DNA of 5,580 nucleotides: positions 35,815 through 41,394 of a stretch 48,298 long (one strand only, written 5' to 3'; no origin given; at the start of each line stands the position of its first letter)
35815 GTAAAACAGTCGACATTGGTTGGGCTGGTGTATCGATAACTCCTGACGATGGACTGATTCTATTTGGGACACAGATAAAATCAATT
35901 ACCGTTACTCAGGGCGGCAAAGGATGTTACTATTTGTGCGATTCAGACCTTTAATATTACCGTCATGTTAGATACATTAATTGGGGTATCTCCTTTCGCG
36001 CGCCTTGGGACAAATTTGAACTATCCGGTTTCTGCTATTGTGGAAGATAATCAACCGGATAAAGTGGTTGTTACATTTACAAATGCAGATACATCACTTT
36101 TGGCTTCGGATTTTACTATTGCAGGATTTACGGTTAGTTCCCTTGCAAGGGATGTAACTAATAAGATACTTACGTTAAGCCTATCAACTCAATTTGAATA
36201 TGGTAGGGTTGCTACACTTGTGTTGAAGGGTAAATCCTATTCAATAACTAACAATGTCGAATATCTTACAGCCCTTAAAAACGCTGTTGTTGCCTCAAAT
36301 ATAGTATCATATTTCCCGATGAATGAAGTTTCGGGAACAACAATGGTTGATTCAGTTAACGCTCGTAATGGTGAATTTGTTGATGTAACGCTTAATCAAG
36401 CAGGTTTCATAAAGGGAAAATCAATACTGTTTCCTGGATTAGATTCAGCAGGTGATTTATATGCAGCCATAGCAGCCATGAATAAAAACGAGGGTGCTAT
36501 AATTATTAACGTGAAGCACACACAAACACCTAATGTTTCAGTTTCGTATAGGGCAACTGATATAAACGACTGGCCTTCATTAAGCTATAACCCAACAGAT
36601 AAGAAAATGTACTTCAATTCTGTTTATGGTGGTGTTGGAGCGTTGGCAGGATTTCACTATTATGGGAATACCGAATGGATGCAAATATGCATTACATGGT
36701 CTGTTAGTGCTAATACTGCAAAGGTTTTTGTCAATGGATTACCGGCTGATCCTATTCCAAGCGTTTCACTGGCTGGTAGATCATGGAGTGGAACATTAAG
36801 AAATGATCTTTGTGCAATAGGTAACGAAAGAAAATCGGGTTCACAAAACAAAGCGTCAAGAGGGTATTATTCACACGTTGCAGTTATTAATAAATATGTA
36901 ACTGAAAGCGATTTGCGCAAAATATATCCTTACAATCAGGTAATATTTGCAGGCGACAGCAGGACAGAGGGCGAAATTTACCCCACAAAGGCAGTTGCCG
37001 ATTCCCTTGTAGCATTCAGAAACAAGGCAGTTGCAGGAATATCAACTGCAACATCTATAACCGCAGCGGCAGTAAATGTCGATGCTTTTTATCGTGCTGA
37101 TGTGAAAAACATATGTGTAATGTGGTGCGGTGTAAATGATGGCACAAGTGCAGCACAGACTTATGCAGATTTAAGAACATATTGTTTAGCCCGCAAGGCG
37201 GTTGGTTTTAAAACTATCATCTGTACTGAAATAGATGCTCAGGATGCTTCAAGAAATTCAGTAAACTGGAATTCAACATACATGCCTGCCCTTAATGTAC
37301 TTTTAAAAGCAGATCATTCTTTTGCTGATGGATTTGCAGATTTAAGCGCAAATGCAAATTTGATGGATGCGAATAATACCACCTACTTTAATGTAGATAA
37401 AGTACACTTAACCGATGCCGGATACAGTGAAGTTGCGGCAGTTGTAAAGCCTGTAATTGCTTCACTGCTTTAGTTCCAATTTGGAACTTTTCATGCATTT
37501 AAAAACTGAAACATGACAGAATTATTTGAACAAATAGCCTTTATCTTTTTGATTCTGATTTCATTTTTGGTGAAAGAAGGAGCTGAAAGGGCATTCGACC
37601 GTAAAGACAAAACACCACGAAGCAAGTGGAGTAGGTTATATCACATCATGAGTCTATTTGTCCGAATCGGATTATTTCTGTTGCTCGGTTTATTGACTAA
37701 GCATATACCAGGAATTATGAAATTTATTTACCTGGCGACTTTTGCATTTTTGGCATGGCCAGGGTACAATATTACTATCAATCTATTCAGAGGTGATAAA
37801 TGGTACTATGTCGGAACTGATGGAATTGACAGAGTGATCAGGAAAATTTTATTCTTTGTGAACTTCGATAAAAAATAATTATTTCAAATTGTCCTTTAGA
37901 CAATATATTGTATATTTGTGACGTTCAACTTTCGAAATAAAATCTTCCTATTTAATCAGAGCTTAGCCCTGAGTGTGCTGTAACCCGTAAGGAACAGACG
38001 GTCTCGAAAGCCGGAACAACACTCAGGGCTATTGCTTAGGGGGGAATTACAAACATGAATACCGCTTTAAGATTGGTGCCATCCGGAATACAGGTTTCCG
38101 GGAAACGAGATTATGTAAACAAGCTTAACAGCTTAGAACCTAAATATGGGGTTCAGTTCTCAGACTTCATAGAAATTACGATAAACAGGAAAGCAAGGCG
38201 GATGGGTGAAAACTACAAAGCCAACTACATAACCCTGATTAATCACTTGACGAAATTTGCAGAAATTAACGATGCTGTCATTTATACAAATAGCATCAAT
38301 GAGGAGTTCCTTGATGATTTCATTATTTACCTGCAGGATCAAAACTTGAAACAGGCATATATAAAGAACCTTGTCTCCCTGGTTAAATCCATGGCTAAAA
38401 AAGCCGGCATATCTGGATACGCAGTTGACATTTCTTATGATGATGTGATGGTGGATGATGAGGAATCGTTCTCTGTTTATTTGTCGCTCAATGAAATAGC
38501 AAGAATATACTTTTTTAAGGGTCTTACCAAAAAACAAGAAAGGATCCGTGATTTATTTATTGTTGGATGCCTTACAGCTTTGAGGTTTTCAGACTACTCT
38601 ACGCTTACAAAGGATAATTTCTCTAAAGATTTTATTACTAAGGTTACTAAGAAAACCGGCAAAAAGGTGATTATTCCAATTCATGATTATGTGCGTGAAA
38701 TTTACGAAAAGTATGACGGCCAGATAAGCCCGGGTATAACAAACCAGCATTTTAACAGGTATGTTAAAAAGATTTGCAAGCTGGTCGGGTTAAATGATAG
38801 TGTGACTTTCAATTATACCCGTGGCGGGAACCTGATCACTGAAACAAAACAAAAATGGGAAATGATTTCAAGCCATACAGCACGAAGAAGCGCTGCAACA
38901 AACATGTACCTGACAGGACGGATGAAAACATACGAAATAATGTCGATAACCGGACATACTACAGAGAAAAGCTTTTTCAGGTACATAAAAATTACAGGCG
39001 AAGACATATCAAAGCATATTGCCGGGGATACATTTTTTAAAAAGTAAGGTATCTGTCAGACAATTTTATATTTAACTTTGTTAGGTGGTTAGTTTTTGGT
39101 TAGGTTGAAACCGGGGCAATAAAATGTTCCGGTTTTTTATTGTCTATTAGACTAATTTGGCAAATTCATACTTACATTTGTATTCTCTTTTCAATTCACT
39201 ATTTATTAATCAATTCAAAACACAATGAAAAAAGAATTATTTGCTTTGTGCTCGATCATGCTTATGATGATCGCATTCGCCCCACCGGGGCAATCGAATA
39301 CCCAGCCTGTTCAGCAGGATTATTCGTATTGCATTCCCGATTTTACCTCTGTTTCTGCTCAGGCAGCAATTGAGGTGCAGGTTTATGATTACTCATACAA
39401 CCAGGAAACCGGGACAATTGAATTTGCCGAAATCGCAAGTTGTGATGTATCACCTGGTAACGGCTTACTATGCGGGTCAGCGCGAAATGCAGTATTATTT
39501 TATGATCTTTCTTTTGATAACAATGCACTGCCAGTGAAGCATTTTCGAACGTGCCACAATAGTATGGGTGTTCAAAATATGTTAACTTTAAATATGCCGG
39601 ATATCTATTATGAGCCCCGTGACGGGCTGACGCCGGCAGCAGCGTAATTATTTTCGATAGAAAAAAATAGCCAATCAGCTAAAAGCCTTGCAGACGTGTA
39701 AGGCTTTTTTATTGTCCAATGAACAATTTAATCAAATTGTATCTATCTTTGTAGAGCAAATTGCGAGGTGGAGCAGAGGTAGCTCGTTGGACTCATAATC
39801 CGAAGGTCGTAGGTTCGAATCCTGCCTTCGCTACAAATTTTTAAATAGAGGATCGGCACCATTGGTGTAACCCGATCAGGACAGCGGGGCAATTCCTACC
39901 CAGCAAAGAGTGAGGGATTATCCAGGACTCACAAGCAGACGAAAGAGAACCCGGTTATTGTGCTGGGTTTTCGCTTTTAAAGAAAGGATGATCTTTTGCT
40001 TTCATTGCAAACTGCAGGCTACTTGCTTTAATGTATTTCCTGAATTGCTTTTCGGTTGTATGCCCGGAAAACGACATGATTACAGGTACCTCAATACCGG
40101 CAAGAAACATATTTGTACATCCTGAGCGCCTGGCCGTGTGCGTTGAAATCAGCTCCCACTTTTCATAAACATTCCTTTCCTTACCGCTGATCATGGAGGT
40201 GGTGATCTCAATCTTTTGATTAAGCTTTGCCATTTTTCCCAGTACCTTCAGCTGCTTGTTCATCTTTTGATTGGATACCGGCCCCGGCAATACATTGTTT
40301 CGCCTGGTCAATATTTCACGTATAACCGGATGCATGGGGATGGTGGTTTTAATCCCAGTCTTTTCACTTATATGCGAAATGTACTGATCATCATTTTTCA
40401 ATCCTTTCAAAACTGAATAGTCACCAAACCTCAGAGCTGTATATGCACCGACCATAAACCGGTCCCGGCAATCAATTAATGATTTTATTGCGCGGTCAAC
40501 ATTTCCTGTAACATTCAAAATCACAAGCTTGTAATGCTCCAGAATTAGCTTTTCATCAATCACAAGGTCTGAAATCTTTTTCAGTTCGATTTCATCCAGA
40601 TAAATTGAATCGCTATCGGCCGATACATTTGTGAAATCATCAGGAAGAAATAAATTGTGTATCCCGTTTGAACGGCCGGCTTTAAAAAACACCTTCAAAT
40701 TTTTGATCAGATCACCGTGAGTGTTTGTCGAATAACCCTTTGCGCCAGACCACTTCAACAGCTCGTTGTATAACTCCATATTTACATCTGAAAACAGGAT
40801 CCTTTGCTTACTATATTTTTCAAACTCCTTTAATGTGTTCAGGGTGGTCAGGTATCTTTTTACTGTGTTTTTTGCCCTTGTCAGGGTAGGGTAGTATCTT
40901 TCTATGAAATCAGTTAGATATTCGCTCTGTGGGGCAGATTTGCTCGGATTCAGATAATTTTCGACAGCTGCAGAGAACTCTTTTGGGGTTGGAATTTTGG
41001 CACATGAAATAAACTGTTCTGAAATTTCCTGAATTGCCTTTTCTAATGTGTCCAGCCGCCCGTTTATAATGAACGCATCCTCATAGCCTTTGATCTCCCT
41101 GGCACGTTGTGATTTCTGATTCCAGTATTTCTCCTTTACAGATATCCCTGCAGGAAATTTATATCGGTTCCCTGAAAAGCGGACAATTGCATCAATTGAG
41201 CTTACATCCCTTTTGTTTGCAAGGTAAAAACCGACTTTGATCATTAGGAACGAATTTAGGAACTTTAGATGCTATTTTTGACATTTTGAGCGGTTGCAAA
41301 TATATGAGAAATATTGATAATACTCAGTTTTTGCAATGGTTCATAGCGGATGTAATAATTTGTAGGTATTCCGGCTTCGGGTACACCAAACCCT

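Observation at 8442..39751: A 15-bp palindrome fused at fixed spacing to the Bacteroidota -7 box marks about ten phage transcription units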

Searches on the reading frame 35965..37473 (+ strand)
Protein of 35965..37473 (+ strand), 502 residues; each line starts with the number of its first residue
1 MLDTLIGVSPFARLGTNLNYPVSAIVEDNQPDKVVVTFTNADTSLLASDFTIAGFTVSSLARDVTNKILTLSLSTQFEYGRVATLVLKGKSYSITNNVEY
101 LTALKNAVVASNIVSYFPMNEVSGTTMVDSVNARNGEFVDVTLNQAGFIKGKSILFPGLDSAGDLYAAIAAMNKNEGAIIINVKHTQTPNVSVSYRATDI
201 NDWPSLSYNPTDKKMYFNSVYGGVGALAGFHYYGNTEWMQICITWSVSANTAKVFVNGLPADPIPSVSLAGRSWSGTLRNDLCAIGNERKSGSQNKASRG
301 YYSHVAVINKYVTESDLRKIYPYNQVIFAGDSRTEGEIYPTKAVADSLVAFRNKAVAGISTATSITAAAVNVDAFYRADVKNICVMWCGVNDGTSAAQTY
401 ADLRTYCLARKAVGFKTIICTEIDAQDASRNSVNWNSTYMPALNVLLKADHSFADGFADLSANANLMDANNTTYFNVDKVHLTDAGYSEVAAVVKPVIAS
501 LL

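Call 9: search_protein_families(library=pfam, proteins=[window:35965-37473:+], max_evalue=0.01)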
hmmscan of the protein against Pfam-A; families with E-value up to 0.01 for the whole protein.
window:35965-37473:+ (502 aa): 1 family
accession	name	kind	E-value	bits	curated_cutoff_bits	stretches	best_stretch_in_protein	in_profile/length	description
PF13472.12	Lipase_GDSL_2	-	8.5e-06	26.8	32.9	1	328-487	1-176/178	GDSL-like Lipase/Acylhydrolase family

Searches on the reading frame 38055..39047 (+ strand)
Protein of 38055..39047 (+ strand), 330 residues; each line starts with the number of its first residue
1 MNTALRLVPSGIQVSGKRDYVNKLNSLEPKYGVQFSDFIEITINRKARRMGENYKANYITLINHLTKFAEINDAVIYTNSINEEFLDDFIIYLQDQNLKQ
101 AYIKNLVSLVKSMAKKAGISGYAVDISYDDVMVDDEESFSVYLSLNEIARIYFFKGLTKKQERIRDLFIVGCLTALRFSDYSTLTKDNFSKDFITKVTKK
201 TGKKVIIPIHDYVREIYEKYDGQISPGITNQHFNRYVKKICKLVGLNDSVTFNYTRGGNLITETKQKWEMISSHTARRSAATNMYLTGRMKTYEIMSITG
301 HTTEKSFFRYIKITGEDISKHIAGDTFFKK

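Call 9: search_protein_families(library=pfam, proteins=[window:38055-39047:+], max_evalue=0.01)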
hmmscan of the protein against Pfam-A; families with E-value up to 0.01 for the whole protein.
window:38055-39047:+ (330 aa): 2 families
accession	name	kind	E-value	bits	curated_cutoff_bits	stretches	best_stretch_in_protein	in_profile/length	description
PF13102.12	Phage_int_SAM_5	-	1.9e-10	41.4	22.3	1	35-123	2-88/98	Phage integrase SAM-like domain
PF00589.27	Phage_integrase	-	1.9e-08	34.7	27.1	1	146-312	6-167/172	Phage integrase family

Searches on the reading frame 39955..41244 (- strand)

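Call 9: search_protein_families(library=pfam, proteins=[window:39955-41244:-], max_evalue=0.01)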
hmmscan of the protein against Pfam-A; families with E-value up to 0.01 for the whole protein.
window:39955-41244:- (429 aa): 3 families
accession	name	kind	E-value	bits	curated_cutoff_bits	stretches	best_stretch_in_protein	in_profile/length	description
PF13102.12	Phage_int_SAM_5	-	3.3e-09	37.4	22.3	1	108-195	4-87/98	Phage integrase SAM-like domain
PF00589.27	Phage_integrase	-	6.5e-05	23.2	27.1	1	268-407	33-168/172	Phage integrase family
PF22215.1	MLKL_N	-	0.0051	16.8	27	0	102-160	46-103/142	Mixed lineage kinase domain-like N-terminal domain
